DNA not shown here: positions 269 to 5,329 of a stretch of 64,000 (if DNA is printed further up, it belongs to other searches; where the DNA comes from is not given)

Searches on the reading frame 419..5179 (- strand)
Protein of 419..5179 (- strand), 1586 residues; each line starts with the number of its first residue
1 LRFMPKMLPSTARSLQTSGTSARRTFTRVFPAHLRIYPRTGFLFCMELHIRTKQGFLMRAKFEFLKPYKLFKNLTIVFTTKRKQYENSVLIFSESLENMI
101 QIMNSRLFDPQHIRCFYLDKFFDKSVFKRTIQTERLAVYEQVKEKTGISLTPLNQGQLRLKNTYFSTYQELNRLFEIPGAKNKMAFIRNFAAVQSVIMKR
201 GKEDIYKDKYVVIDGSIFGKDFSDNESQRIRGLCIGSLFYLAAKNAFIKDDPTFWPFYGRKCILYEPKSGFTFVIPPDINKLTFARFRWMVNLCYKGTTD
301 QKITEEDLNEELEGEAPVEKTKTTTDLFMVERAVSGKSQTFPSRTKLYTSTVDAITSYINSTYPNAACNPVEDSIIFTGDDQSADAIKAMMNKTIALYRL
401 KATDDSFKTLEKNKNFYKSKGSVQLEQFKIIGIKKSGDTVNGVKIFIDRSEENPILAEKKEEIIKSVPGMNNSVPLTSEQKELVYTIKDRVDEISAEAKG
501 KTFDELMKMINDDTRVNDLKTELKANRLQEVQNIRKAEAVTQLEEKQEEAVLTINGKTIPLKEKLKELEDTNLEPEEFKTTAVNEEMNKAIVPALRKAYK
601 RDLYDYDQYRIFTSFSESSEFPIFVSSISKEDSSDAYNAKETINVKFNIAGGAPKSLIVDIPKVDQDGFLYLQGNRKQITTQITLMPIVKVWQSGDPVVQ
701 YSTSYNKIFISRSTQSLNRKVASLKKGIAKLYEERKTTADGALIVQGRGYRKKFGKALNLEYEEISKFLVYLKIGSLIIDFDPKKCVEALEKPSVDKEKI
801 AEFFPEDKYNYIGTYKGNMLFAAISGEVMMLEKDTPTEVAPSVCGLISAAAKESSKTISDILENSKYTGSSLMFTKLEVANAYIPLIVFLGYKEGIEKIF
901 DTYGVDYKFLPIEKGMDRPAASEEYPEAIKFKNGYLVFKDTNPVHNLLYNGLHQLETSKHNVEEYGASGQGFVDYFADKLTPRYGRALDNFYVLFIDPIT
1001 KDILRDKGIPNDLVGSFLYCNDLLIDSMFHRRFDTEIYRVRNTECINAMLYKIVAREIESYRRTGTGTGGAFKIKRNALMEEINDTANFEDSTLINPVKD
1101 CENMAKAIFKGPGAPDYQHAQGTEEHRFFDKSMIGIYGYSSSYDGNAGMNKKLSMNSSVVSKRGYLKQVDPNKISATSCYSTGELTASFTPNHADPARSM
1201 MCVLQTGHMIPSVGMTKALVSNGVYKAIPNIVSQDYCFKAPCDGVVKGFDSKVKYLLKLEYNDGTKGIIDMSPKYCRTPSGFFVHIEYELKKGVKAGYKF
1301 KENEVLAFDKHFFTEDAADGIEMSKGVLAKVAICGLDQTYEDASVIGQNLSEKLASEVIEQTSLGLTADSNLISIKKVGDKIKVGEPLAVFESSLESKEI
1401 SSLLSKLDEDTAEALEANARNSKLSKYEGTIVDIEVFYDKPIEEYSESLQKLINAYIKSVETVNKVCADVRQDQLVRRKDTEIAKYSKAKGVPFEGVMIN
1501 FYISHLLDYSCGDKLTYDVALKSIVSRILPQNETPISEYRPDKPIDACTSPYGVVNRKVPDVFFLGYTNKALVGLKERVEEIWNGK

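Call 10: search_protein_families(library=pfam, proteins=[window:419-5179:-], max_evalue=0.001)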
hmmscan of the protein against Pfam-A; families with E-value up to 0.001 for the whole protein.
window:419-5179:- (1586 aa): 0 families

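Call 11: search_protein_families(library=phrogs, proteins=[window:419-5179:-], max_evalue=0.001)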
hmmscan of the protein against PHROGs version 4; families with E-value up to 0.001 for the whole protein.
window:419-5179:- (1586 aa): 4 families
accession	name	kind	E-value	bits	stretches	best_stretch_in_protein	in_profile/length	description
phrog_14872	-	DNA, RNA and nucleotide metabolism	1.1e-141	475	1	593-1584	418-1392/1393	RNA polymerase beta subunit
phrog_3148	-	DNA, RNA and nucleotide metabolism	1.3e-135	454.7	1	478-1585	365-1422/1424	RNA polymerase beta subunit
phrog_38251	-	DNA, RNA and nucleotide metabolism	5.4e-60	204.4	2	475-1111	297-938/945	RNA polymerase beta subunit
phrog_3295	-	DNA, RNA and nucleotide metabolism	1.1e-10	41.6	1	1458-1580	345-460/698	RNA polymerase beta subunit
